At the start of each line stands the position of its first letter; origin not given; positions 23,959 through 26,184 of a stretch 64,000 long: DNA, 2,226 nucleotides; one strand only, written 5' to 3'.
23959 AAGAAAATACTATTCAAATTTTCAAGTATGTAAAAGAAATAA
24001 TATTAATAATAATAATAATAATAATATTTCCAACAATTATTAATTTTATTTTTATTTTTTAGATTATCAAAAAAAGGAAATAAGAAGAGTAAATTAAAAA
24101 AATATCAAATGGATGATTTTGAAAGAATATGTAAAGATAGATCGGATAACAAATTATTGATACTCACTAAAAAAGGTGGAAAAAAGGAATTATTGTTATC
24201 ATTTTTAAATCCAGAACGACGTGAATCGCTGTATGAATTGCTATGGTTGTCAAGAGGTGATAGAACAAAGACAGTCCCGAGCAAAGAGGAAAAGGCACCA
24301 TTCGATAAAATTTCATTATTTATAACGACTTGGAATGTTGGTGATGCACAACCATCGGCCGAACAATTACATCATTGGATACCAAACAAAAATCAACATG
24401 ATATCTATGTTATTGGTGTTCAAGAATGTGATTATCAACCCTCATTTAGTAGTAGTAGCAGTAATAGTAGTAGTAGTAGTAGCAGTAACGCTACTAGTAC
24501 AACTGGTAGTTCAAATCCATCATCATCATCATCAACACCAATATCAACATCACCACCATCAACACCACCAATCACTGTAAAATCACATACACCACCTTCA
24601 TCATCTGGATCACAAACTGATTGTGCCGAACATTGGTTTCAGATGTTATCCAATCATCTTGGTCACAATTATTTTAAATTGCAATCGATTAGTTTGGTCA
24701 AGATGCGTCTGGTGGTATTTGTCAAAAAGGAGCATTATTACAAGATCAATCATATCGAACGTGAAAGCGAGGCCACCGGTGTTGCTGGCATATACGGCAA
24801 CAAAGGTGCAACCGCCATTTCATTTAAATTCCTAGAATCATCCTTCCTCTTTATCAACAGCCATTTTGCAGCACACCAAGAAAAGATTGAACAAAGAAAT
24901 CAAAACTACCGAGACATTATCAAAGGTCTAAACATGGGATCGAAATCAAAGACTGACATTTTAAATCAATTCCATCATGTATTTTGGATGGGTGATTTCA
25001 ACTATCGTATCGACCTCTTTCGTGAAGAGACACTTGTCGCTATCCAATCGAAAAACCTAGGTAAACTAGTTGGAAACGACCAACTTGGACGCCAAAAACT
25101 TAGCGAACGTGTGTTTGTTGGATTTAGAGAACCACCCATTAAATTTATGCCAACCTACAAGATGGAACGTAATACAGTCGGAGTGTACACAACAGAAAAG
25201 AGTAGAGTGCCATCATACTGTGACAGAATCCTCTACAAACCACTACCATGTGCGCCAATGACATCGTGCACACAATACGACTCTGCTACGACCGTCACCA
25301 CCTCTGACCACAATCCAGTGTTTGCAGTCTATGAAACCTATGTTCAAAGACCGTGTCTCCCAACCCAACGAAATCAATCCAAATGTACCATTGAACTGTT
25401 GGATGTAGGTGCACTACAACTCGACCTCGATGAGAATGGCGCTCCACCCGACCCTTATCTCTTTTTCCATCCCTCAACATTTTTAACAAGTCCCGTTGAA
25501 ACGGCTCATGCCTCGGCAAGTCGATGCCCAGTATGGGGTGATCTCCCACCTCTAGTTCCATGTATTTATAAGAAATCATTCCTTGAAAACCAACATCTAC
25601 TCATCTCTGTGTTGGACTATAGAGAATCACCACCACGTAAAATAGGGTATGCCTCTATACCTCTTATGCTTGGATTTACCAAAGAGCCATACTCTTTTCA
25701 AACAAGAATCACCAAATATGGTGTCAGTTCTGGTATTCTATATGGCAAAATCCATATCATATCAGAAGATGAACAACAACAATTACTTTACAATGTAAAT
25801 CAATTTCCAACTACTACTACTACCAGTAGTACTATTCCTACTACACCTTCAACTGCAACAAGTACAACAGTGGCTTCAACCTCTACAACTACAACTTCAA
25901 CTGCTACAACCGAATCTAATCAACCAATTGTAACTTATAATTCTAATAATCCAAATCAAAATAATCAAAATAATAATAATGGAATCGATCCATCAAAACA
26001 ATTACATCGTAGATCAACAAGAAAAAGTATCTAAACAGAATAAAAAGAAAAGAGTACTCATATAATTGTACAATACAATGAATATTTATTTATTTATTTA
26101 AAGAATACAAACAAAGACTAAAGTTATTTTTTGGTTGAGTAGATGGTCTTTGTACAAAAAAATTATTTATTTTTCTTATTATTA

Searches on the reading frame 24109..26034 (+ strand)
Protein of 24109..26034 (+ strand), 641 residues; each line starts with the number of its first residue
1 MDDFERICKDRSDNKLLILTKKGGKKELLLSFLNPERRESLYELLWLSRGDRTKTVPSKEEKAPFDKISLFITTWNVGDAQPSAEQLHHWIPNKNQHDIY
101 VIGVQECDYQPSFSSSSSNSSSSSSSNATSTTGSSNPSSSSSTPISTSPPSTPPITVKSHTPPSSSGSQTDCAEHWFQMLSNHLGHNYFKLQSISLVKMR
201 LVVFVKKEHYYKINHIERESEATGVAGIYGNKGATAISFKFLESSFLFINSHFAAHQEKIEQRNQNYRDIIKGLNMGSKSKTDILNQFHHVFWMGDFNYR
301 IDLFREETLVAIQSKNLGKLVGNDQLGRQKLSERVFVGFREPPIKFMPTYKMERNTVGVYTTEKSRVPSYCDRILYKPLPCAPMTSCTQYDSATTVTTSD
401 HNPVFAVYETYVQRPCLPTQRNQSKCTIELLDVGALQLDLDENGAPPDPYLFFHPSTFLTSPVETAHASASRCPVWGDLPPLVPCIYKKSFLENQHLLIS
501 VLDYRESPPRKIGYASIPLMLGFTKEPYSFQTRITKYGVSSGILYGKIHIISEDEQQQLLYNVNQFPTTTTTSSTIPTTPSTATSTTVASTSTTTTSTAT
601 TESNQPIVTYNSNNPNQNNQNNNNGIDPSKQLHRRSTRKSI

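Call 17: find_encoding_contigs(protein=window:24109-26034:+, flank=2000, max_places=3)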
Protein window:24109-26034:+ (641 aa): no gene with exactly this product is on record in the collection.

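Call 39: search_protein_families(library=pfam, proteins=[window:24109-26034:+], max_evalue=0.0001)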
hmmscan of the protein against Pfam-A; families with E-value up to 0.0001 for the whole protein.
window:24109-26034:+ (641 aa): 2 families
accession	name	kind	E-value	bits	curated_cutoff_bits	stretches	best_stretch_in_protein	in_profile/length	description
PF22669.2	Exo_endo_phos2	-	1.5e-76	258.1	27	1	73-406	1-287/288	Endonuclease/Exonuclease/phosphatase family 2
PF03372.29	Exo_endo_phos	-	6e-05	23.3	24.5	0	74-401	2-225/225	Endonuclease/Exonuclease/phosphatase family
